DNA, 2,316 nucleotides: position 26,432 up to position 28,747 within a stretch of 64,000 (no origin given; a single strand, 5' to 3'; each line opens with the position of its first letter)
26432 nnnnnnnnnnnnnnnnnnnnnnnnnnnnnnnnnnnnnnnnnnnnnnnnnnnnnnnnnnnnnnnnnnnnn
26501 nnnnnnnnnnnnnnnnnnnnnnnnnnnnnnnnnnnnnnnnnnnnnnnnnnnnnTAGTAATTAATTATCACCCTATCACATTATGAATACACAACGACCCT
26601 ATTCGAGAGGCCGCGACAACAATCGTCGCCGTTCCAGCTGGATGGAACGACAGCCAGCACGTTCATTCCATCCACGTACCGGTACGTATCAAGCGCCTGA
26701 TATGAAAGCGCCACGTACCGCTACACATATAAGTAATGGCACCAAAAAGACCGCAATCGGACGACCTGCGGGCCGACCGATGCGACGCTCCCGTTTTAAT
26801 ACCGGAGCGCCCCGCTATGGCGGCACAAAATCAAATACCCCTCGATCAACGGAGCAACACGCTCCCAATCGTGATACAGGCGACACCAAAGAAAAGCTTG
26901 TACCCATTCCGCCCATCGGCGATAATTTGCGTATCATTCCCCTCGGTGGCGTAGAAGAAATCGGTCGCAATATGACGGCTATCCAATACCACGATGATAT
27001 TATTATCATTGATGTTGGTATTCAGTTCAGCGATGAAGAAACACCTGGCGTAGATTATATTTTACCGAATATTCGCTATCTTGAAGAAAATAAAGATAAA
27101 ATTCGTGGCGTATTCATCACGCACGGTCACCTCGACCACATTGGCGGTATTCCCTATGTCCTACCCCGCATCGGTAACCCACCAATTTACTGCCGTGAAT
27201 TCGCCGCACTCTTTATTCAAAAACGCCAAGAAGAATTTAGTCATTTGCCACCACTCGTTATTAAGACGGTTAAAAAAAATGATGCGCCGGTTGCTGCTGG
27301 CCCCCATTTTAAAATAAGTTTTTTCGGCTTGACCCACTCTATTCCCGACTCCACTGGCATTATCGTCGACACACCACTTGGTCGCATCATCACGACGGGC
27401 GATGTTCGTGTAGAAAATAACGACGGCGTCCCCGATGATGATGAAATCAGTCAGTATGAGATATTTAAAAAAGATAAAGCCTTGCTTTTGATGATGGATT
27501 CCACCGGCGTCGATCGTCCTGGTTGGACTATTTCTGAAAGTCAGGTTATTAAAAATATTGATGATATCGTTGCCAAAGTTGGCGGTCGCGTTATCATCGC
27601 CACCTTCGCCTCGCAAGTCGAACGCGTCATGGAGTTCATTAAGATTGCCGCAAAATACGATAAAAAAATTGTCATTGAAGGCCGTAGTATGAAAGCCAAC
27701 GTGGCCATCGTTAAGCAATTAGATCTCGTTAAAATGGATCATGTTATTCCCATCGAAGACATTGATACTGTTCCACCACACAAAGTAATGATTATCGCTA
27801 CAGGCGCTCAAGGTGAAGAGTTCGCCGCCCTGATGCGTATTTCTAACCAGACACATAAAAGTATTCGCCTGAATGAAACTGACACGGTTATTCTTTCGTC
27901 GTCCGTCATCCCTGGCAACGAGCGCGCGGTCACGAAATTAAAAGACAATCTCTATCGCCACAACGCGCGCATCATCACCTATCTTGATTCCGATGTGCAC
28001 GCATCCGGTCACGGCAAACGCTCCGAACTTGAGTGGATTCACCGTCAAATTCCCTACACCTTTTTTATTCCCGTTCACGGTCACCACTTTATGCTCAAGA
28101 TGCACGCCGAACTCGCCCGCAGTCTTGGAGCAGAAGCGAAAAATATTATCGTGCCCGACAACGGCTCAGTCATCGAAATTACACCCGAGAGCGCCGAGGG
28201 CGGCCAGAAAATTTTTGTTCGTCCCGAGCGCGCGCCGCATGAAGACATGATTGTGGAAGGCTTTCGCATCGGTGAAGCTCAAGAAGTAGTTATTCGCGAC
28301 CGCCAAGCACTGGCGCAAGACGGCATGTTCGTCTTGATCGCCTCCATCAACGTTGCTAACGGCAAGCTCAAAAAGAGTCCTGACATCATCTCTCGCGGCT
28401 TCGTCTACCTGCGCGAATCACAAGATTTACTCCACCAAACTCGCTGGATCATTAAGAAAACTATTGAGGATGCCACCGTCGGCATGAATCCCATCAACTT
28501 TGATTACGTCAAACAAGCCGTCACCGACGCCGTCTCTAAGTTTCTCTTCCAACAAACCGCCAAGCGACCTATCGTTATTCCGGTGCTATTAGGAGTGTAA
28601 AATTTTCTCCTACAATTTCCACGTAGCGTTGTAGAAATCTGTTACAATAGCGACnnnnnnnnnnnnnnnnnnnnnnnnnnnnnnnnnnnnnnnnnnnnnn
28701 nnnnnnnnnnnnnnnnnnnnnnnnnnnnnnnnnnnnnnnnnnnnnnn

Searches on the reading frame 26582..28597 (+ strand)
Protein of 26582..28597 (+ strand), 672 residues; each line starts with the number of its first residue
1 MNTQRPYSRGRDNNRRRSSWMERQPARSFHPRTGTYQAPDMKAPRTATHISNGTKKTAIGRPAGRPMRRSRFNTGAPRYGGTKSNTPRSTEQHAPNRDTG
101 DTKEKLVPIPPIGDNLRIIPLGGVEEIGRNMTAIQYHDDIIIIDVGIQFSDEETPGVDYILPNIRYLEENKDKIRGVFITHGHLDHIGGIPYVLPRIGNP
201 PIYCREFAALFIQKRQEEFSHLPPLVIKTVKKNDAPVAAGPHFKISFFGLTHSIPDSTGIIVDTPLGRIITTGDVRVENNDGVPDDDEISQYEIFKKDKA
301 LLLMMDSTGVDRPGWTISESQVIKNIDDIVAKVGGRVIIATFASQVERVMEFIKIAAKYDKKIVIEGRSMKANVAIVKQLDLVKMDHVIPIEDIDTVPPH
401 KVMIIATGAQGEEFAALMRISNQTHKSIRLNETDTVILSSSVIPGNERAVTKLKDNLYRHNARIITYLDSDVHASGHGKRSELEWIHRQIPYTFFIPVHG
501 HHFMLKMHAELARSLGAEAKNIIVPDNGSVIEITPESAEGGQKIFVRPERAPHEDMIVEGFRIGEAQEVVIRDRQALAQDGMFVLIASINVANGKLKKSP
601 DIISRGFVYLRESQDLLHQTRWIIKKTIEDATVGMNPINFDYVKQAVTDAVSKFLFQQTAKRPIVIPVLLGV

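Call 26: search_protein_families(library=ncbifam, proteins=[window:26582-28597:+], max_evalue=0.00001)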
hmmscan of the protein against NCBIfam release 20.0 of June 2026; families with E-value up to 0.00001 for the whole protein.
window:26582-28597:+ (672 aa): 3 families
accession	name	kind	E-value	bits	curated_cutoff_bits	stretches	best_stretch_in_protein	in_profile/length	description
NF047419.1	RNase_J1_RnjA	exception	2.3e-163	544.8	820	1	117-670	3-547/549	ribonuclease J1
TIGR00649.1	MG423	subfamily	8.1e-144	480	400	1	117-669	2-545/546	RNase J family beta-CASP ribonuclease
TIGR03675.1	arCOG00543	equivalog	5.9e-13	47.9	580.2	1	115-205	174-260/631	beta-CASP ribonuclease aCPSF1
